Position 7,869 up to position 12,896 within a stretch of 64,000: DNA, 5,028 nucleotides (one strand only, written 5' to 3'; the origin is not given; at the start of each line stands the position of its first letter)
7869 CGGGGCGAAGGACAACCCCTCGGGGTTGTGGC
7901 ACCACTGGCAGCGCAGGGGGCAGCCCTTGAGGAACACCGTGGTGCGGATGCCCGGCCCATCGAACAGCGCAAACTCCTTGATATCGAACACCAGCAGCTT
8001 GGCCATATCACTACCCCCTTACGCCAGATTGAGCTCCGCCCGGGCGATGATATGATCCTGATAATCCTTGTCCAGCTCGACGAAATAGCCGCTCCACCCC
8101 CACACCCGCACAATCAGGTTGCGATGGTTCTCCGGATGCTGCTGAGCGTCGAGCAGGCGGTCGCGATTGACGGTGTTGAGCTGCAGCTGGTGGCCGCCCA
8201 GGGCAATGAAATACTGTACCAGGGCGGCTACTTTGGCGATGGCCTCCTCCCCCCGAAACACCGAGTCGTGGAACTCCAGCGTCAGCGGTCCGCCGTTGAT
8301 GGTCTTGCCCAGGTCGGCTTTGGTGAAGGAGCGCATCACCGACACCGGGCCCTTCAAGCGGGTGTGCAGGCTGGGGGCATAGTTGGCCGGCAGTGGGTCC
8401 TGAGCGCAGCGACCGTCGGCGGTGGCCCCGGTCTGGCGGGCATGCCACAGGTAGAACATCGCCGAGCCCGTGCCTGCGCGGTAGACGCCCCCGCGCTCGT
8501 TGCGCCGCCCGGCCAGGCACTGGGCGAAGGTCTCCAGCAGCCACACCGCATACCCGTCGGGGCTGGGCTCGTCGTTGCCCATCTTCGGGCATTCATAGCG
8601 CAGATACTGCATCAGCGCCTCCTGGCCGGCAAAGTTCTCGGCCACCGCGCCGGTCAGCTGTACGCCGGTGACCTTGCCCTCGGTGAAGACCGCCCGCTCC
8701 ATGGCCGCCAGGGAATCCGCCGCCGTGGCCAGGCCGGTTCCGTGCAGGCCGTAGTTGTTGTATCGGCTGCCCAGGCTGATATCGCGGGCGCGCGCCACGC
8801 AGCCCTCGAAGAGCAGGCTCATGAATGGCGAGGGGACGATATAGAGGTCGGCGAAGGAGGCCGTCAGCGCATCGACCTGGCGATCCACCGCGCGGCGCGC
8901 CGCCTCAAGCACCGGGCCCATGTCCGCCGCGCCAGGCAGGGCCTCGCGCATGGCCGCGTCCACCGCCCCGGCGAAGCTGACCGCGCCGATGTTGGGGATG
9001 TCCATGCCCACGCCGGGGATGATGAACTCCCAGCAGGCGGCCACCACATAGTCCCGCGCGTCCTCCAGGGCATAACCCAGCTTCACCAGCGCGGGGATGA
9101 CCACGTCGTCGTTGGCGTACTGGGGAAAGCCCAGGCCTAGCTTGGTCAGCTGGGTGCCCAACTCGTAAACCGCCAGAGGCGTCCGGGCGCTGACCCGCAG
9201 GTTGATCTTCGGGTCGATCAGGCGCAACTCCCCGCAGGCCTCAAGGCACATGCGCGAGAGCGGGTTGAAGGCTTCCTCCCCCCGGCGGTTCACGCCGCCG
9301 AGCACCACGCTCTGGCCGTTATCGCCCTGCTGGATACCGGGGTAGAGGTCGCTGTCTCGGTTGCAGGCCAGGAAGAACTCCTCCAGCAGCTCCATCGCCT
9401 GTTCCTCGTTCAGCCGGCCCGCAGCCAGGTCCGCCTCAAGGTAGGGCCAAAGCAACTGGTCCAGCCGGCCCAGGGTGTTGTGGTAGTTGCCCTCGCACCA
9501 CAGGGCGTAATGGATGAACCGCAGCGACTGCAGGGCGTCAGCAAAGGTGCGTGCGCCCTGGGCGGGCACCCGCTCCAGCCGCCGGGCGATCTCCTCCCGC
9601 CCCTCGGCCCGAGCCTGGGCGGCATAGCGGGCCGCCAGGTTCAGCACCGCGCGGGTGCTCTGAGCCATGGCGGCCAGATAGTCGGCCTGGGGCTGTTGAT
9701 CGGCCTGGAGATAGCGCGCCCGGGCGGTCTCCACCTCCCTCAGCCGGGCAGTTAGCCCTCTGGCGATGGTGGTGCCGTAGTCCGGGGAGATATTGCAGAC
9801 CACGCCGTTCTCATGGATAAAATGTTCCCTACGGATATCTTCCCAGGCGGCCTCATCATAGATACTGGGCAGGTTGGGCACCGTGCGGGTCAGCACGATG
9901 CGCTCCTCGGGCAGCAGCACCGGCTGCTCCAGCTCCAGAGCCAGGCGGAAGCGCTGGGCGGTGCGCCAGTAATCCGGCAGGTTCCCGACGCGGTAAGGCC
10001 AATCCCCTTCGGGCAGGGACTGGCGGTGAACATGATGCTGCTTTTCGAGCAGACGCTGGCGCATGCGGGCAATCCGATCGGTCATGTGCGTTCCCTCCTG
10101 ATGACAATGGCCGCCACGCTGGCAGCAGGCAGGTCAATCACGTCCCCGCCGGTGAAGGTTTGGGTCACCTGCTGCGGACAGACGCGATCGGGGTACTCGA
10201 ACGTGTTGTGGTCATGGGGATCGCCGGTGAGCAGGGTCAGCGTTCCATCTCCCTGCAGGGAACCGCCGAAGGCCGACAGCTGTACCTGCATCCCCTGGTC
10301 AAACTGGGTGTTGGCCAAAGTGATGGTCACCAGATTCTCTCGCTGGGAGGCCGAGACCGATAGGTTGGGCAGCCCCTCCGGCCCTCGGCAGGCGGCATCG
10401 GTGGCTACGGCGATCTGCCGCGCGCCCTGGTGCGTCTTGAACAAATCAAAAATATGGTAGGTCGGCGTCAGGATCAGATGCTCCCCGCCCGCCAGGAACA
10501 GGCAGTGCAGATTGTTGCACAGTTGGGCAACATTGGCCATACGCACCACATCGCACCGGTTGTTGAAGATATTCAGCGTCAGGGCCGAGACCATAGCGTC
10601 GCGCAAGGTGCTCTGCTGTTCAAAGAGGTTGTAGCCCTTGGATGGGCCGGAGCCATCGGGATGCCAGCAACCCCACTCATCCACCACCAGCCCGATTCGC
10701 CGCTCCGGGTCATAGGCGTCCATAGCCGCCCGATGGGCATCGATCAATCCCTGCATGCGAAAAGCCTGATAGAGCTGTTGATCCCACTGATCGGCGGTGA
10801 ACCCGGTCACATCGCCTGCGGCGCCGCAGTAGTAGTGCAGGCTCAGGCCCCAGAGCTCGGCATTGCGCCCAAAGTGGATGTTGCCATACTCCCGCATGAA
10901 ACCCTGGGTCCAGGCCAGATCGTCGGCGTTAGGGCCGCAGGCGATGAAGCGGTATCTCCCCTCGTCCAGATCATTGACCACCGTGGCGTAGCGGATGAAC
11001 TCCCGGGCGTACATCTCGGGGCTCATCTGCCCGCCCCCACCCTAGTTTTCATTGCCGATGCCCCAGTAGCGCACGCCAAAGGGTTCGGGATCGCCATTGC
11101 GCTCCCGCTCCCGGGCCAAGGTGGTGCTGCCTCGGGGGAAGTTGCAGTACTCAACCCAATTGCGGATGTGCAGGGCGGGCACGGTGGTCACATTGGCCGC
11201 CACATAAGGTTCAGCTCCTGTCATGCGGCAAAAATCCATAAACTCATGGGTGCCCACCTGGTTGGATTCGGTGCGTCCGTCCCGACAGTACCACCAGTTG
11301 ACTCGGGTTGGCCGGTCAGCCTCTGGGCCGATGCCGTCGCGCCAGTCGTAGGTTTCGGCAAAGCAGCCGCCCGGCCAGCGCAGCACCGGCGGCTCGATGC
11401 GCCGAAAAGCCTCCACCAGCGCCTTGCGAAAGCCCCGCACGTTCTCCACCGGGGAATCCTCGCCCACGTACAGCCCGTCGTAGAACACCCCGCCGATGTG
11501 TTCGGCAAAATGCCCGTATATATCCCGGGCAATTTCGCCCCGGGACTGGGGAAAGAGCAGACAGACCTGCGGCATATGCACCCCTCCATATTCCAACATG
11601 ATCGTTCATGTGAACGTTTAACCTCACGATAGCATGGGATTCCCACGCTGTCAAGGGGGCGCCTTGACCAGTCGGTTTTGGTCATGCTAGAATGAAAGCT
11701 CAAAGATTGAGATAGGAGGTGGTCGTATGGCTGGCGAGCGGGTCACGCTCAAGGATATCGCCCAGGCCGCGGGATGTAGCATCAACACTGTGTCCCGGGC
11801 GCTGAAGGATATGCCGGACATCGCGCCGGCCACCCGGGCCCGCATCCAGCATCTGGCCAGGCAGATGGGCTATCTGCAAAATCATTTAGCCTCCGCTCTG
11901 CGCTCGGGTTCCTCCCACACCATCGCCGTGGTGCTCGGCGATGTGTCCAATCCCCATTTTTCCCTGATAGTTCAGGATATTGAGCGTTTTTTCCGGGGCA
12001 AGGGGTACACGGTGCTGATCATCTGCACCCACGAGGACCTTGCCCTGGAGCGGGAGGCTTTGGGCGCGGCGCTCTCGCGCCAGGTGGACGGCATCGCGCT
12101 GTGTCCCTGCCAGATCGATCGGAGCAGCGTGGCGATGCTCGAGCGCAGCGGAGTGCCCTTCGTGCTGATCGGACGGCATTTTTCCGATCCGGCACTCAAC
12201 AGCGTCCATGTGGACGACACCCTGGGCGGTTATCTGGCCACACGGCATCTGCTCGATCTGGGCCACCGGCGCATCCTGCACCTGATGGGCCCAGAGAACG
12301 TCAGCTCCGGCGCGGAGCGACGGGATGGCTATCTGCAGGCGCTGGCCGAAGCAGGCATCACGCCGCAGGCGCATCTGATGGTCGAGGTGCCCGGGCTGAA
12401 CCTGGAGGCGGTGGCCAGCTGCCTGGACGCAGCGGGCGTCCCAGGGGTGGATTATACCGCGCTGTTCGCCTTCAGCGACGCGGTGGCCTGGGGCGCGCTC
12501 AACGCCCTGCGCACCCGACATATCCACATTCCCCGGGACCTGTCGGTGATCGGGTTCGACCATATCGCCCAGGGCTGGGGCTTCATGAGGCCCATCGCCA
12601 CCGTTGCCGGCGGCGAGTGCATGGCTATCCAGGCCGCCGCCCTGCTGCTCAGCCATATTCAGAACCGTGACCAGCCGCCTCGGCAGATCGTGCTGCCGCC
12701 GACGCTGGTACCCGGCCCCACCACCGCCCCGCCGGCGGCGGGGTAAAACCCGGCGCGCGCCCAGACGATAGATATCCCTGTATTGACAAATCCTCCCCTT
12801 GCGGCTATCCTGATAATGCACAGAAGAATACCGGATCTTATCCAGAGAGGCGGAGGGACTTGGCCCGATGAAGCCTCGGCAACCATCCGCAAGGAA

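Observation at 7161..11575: Short, unassigned glycyl-radical enzyme and its activase, translationally coupled to a GH51 arabinofuranosidase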

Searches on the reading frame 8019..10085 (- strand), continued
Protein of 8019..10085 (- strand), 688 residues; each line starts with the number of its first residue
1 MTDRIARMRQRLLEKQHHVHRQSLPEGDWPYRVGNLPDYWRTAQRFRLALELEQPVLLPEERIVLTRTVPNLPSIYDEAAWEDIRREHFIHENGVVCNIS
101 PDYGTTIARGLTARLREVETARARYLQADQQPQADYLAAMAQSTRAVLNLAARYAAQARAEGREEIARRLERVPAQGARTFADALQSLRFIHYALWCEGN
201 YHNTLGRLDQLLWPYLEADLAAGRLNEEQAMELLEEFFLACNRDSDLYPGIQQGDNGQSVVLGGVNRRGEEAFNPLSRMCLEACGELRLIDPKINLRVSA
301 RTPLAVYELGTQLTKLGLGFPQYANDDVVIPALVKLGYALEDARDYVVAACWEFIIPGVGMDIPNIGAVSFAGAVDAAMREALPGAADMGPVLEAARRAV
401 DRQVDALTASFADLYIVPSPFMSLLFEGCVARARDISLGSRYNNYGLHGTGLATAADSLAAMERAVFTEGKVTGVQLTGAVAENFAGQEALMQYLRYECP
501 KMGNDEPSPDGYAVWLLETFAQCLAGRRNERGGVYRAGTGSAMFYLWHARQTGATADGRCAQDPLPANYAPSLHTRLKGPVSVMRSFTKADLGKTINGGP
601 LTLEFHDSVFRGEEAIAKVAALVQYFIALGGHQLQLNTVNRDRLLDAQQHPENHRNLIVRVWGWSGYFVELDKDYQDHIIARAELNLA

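Call 89: fold_search(model_id=the predicted structure, library=pdb)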
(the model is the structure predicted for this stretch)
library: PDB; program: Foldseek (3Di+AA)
matches with E <= 10: 163; with E <= 0.001: 86
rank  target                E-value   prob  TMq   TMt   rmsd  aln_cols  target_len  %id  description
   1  1r8w_A                4.4e-42  1.00  0.87  0.77   4.8       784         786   24  Native structure of the B12-independent glycerol dehydratase from clostridium butyricum (released 2004-06-01)
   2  9r0v_A                2.6e-40  1.00  0.87  0.76   4.6       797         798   23  CutC IN COMPLEX WITH Inhibitor (released 2026-02-11)
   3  5i2g_B                7.4e-40  1.00  0.87  0.75   4.7       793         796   26  1,2-propanediol Dehydration in Roseburia inulinivorans; Structural Basis for Substrate and Enantiomer Selectivity (released 2016-06-01)
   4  5i2g_A                9.0e-40  1.00  0.86  0.75   4.8       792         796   26  1,2-propanediol Dehydration in Roseburia inulinivorans; Structural Basis for Substrate and Enantiomer Selectivity (released 2016-06-01)
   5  8yjo_A                1.3e-39  1.00  0.85  0.77   5.4       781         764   26  Structure of E. coli glycyl radical enzyme PflD with bound malonate (released 2024-10-02)
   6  6nd3_D                1.6e-39  1.00  0.86  0.75   4.7       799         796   23  wild-type choline TMA lyase in complex with betaine aldehyde (released 2019-01-16)
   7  5fau_B                2.4e-39  1.00  0.85  0.74   5.0       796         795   23  wild-type choline TMA lyase in complex with choline (released 2016-09-28)
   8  5faw_A                2.5e-39  1.00  0.86  0.74   4.9       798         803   23  T502A mutant of choline TMA-lyase (released 2016-09-28)
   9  9rco_A                3.2e-39  1.00  0.85  0.74   5.3       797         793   26  1,2-propanediol dehydratase with 0.1 % glycerol additive (released 2025-06-11)
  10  5fau_A                3.3e-39  1.00  0.87  0.75   4.7       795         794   23  wild-type choline TMA lyase in complex with choline (released 2016-09-28)
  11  9ht9_A                3.3e-39  1.00  0.86  0.75   4.8       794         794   23  CutC in complex with inhibitor1 (released 2026-01-14)
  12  5fav_A                3.5e-39  1.00  0.86  0.74   5.0       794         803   23  E491Q mutant of choline TMA-lyase (released 2016-09-28)
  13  5i2a_B                4.2e-39  1.00  0.85  0.71   5.4       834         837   25  1,2-propanediol Dehydration in Roseburia inulinivorans; Structural Basis for Substrate and Enantiomer Selectivity (released 2016-06-01)
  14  9f3x_C                4.9e-39  1.00  0.87  0.76   4.5       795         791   26  CutC choline lyase in complex with cyclopropylcholine (released 2024-05-08)
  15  5fay_A                5.1e-39  1.00  0.86  0.74   4.9       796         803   23  Y208F mutant of choline TMA-lyase (released 2016-09-28)
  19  8id0                  8.6e-39  1.00  0.84  0.75   5.6       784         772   25  Crystal structure of PflD bound to 1,5-anhydromannitol-6-phosphate in Streptococcus dysgalactiae subsp. equisimilis (released 2024-10-02)
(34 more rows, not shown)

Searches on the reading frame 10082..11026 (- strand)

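Call 6: search_protein_families(library=pfam, proteins=[window:10082-11026:-])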
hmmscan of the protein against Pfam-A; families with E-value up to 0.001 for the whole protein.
window:10082-11026:- (314 aa): 1 family
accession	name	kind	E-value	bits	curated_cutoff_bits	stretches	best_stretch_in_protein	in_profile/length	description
PF06964.18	Alpha-L-AF_C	-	4.3e-36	125.1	27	1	116-303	1-165/165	Alpha-L-arabinofuranosidase C-terminal domain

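Call 7: search_protein_families(library=ncbifam, proteins=[window:10082-11026:-])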
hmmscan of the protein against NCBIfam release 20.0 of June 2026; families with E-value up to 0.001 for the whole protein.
window:10082-11026:- (314 aa): 1 family
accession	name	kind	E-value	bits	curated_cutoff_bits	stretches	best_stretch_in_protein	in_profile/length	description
NF051901.1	ArabsyFurArfAAgro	equivalog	7.7e-12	44.9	625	1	61-303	238-495/502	arabinosylfuranosidase ArfA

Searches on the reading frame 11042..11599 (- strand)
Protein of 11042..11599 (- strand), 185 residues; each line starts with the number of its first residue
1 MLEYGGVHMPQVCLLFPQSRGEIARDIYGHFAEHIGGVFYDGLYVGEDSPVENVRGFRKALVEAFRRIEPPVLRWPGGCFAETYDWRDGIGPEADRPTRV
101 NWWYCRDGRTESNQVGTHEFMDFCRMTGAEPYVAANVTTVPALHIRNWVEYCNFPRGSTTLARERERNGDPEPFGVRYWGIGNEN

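Call 6: search_protein_families(library=pfam, proteins=[window:11042-11599:-])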
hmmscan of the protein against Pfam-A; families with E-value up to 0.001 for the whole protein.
window:11042-11599:- (185 aa): 1 family
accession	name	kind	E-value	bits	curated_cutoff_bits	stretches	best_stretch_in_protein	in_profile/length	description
PF22848.2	ASD1_dom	-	2.8e-10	40.6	22.2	1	68-134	6-74/239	Alpha-L-arabinofuranosidase 1 domain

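Call 7: search_protein_families(library=ncbifam, proteins=[window:11042-11599:-])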
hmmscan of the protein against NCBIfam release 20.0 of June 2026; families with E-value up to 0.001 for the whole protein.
window:11042-11599:- (185 aa): 1 family
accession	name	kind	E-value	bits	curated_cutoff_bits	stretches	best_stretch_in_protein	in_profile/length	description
NF051901.1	ArabsyFurArfAAgro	equivalog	1.3e-43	149.7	625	1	21-184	14-172/502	arabinosylfuranosidase ArfA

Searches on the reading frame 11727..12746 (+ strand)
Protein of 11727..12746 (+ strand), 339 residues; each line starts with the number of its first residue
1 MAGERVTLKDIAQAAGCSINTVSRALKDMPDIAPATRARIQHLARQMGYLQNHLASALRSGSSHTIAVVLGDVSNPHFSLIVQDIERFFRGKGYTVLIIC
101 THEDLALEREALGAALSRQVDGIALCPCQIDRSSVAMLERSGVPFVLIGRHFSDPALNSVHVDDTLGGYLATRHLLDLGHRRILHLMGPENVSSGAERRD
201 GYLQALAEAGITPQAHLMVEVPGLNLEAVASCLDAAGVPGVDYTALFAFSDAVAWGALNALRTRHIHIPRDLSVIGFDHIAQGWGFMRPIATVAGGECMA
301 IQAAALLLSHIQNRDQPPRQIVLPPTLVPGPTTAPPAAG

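Call 6: search_protein_families(library=pfam, proteins=[window:11727-12746:+])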
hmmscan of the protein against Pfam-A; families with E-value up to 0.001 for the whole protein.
window:11727-12746:+ (339 aa): 6 families
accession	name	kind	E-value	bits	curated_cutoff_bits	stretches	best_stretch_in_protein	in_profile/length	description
PF00532.27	Peripla_BP_1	-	3.6e-27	96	22.2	1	64-321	2-271/281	Periplasmic binding proteins and sugar binding domain of LacI family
PF13377.12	Peripla_BP_3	-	8.1e-26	91.5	26.5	1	173-333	2-167/167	Periplasmic binding protein-like domain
PF00356.27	LacI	-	1.1e-11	44.8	27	1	7-52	1-46/46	Bacterial regulatory proteins, lacI family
PF13407.12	Peripla_BP_4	-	8.2e-09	35.8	35.1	1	66-280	1-219/258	Periplasmic binding protein domain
PF12324.14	HTH_15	-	0.00014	22.4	27.2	1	2-32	32-62/74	Helix-turn-helix domain of alkylmercury lyase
PF00325.26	Crp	-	0.00088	19.4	21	0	7-28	4-25/32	Bacterial regulatory proteins, crp family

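Call 7: search_protein_families(library=ncbifam, proteins=[window:11727-12746:+])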
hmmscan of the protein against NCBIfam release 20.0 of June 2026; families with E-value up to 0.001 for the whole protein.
window:11727-12746:+ (339 aa): 18 families
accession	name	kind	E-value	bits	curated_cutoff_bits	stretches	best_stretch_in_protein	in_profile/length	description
NF047341.1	lactose_RbsR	equivalog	6e-55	186.9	382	1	5-333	2-328/331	ribose utilization transcriptional repressor RbsR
NF008269.0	PRK11041.1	equivalog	2.6e-52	178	436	1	6-314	10-318/342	DNA-binding transcriptional regulator CytR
NF051853.1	TransRegUriRCory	equivalog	2.3e-48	165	550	1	7-328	2-319/327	transcriptional regulator UriR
NF052440.1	TransRegGNTRPSEAE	equivalog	6.8e-48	163.4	400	1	4-322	4-322/333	HTH-type transcriptional regulator GntR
NF008002.0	PRK10727.1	equivalog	1.2e-43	149.5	557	1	7-329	3-325/341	HTH-type transcriptional regulator GalR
NF007979.0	PRK10703.1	equivalog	4.1e-42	144.5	501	1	7-328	3-326/341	HTH-type transcriptional repressor PurR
NF007706.0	PRK10401.1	equivalog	6.7e-42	144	555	1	6-328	2-324/346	HTH-type transcriptional regulator GalS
NF007743.0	PRK10423.1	equivalog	7.3e-40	137.1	531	1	7-328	3-325/330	ribose operon transcriptional repressor RbsR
NF007075.0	PRK09526.1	subfamily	1.7e-36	125.9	340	1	4-336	4-334/358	LacI family DNA-binding transcriptional regulator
TIGR01481.1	ccpA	equivalog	2.8e-35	122.3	442.35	1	5-324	2-320/330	catabolite control protein A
NF007449.0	PRK10014.1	subfamily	3.2e-35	121.8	310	1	4-328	5-339/342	Mal regulon transcriptional regulator MalI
TIGR02417.1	fruct_sucro_rep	subfamily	1.9e-32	112.9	389.55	1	7-325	1-321/327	D-fructose-responsive transcription factor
NF047913.1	TransRegIdnR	equivalog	2.4e-31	109.3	500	1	1-321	1-319/331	DNA-binding transcriptional regulator IdnR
NF008452.0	PRK11303.1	equivalog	2.4e-28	99.3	385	1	7-277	2-273/332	catabolite repressor/activator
NF011563.0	PRK14987.1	equivalog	3.6e-23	82.3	433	1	3-331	3-329/331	gluconate operon transcriptional repressor GntR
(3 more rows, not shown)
